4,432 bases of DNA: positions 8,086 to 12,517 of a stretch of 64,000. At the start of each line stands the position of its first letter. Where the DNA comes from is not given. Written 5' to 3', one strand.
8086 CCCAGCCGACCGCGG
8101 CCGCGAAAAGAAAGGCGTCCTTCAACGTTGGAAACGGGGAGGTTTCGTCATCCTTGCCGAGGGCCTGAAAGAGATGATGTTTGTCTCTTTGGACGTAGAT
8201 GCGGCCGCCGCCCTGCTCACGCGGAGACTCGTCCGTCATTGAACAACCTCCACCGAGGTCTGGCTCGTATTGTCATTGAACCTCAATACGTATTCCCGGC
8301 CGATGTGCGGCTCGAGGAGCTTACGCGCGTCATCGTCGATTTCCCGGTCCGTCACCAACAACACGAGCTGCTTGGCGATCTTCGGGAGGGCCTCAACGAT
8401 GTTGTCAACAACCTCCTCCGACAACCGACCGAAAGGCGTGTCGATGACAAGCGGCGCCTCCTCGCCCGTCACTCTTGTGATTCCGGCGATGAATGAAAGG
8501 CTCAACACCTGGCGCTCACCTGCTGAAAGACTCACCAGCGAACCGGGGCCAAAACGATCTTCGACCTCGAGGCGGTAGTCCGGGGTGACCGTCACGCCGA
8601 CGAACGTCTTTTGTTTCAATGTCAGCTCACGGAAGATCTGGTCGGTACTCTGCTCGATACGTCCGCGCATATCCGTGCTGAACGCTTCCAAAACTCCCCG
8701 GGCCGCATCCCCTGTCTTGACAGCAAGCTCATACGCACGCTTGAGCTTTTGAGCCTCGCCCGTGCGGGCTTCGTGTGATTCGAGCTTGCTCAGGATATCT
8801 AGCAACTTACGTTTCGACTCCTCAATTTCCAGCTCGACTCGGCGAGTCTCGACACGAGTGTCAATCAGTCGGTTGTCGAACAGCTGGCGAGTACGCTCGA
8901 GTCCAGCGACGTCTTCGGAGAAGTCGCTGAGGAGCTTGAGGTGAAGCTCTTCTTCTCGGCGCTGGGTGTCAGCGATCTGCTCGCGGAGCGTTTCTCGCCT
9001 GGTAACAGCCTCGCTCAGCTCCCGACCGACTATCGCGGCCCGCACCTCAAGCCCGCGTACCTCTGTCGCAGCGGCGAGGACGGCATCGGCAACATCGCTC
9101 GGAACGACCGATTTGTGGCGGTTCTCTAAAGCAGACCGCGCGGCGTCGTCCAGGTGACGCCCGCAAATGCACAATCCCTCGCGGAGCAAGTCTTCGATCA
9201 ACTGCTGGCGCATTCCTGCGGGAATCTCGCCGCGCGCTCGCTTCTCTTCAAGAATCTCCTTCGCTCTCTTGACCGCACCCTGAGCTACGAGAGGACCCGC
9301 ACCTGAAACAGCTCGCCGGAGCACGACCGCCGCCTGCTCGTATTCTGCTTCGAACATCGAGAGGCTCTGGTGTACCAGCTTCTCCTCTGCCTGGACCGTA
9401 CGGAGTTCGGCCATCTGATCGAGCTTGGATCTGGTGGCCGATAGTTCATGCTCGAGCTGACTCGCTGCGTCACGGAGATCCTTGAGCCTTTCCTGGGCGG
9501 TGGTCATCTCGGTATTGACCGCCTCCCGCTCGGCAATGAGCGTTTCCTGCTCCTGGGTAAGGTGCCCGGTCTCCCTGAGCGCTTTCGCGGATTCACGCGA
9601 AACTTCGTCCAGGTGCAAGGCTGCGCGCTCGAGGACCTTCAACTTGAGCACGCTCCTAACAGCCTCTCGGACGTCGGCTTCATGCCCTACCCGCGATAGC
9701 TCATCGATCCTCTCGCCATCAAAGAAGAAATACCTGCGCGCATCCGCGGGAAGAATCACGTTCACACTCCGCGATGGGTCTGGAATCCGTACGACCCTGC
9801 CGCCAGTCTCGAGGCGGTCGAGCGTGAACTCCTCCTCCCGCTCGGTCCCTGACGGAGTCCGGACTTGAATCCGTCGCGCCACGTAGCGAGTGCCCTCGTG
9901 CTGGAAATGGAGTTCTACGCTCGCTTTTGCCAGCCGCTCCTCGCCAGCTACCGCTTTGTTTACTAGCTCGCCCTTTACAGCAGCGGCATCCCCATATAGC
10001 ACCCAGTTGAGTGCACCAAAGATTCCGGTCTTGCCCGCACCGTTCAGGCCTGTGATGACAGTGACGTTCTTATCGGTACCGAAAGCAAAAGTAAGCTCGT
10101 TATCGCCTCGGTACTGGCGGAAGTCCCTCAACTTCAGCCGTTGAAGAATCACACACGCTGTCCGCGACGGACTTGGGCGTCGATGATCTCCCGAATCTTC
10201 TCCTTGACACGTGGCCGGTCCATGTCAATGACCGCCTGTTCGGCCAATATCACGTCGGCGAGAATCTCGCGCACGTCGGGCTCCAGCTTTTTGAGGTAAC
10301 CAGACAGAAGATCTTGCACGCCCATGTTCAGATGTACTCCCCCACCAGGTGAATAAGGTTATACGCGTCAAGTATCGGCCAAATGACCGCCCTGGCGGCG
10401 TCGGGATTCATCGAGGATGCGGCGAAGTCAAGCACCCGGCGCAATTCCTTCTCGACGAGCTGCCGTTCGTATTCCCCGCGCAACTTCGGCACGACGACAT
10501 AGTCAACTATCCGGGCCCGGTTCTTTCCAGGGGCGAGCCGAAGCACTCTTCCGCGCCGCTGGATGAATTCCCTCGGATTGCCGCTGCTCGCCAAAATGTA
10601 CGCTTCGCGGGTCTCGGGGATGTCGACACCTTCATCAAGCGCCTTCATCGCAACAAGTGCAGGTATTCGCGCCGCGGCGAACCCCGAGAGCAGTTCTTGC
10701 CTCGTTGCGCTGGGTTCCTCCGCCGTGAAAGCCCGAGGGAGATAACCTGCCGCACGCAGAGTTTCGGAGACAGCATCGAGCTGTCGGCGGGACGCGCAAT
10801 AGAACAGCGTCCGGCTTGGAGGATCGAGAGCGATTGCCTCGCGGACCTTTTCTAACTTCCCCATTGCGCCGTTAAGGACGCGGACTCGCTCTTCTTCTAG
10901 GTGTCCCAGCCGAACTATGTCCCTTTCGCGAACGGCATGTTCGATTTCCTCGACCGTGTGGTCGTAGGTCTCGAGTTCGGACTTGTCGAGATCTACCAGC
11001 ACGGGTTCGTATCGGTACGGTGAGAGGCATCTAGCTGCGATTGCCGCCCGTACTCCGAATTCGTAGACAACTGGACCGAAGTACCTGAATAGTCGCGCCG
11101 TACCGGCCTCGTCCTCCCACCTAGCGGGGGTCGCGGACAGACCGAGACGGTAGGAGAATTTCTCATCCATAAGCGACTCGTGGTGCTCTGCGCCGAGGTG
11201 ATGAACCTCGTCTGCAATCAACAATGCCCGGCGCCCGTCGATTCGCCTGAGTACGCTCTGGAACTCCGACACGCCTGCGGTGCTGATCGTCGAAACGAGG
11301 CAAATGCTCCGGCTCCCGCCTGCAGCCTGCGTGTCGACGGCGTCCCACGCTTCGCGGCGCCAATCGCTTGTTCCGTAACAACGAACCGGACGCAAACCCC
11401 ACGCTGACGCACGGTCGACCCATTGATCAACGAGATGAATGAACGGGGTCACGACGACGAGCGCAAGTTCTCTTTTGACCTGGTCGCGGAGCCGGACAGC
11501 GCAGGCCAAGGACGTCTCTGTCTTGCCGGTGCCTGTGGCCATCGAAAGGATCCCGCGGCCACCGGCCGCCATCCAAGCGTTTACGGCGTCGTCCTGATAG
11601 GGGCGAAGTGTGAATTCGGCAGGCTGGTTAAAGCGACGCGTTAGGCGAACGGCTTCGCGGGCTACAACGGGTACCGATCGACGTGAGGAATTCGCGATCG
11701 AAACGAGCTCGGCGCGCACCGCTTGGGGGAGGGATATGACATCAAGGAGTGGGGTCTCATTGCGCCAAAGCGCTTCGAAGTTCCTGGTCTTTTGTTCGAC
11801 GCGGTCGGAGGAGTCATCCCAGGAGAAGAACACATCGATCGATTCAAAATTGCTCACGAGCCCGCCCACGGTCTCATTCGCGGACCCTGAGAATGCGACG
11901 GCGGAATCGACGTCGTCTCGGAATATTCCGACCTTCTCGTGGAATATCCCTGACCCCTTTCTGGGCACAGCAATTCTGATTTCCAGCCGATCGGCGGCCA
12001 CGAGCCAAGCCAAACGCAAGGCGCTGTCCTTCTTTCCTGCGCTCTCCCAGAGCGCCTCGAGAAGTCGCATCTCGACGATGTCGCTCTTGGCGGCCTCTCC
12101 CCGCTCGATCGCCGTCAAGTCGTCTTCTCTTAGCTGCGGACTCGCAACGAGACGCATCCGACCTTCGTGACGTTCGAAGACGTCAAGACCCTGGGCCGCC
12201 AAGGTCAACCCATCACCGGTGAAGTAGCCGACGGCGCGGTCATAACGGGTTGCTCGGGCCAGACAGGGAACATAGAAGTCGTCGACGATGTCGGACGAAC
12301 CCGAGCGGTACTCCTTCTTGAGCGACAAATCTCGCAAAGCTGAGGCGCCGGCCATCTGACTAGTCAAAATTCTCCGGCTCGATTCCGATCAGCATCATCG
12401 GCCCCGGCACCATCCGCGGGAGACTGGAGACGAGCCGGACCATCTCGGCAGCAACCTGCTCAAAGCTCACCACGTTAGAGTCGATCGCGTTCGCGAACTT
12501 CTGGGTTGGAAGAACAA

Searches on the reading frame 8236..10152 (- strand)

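Call 47: search_protein_families(library=padloc, max_evalue=0.00001, proteins=[window:8236-10152:-])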
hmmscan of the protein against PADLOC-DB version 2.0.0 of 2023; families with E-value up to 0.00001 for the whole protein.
window:8236-10152:- (638 aa): 65 families (the best 25 are shown)
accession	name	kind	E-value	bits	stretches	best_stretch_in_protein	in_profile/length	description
PDLC02729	PbeC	-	2.5e-125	417.5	1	1-634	1-664/668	PbeC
PDLC02714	PbeC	-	2.6e-107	358.3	1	1-626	1-650/651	PbeC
PDLC02741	PbeC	-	2.5e-102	341.5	1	1-627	1-644/644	PbeC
PDLC02757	PbeC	-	3.9e-98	327.6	1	1-627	1-645/646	PbeC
PDLC02730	PbeC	-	2.4e-86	288.9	1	1-610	1-640/651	PbeC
PDLC02753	PbeC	-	3.2e-86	288.1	1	1-624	1-647/648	PbeC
PDLC02750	PbeC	-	1.2e-83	279.7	1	1-621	1-629/629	PbeC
PDLC02723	PbeC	-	7.2e-83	277.1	1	5-598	5-617/618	PbeC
PDLC02739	PbeC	-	5.3e-78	261.3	1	1-601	1-624/644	PbeC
PDLC02722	PbeC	-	4.6e-74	248.2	1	1-631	1-641/643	PbeC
PDLC02726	PbeC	-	3.6e-71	238.4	1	3-634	3-635/637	PbeC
PDLC02668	DndD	-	8.4e-67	224.6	1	1-635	1-654/659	DndD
PDLC02740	PbeC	-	3.1e-62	209.3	1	1-631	1-647/648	PbeC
PDLC02732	PbeC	-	8.7e-62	207.6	1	6-604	6-622/625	PbeC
PDLC02667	DndD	-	5.8e-61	205.1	1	1-635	1-651/657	DndD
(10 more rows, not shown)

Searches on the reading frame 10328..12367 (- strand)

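Call 47: search_protein_families(library=padloc, max_evalue=0.00001, proteins=[window:10328-12367:-])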
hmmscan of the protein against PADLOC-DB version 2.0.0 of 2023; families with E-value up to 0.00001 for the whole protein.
window:10328-12367:- (679 aa): 19 families
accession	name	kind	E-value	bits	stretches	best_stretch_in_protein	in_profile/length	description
PDLC02707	PbeA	-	1.8e-216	718.8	1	11-659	2-669/672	PbeA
PDLC02704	PbeA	-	4.2e-214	710.9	1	11-657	1-680/682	PbeA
PDLC02706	PbeA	-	8.7e-114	379.6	3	247-480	263-500/722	PbeA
PDLC02703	PbeA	-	7e-111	369.8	1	11-627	1-617/626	PbeA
PDLC02705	PbeA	-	1.5e-68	229.6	1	11-637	2-646/691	PbeA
PDLC03658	mREase_IV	-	3.9e-14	49.3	1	141-625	117-559/953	Type IV methyl-directed restriction enzyme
PDLC02193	PLD_Helicase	-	3.5e-13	46.6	1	22-283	8-259/905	-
PDLC01439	typeIV_DinG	-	1.6e-11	41.6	1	508-586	398-472/575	CAS-IV-A; associated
PDLC03928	PsyrT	-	1.9e-10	37.7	0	241-391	11-154/689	-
PDLC02864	DpdF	-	3.2e-10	37.4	0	253-390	22-147/610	DpdF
PDLC03597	REase_MTase_IIG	-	9.3e-10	34.7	0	251-322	165-239/1646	Type IIG restriction enzyme-methyltransferase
PDLC03659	mREase_IV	-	9.7e-10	35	1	382-636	338-578/945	Type IV methyl-directed restriction enzyme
PDLC02861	DpdF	-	7.5e-08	29.1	0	506-589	228-311/611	DpdF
PDLC03049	REase_I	-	1.8e-07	27.6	1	250-462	164-367/807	Type I restriction enzyme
PDLC02870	DpdF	-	2.4e-07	27.6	0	513-608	222-317/534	DpdF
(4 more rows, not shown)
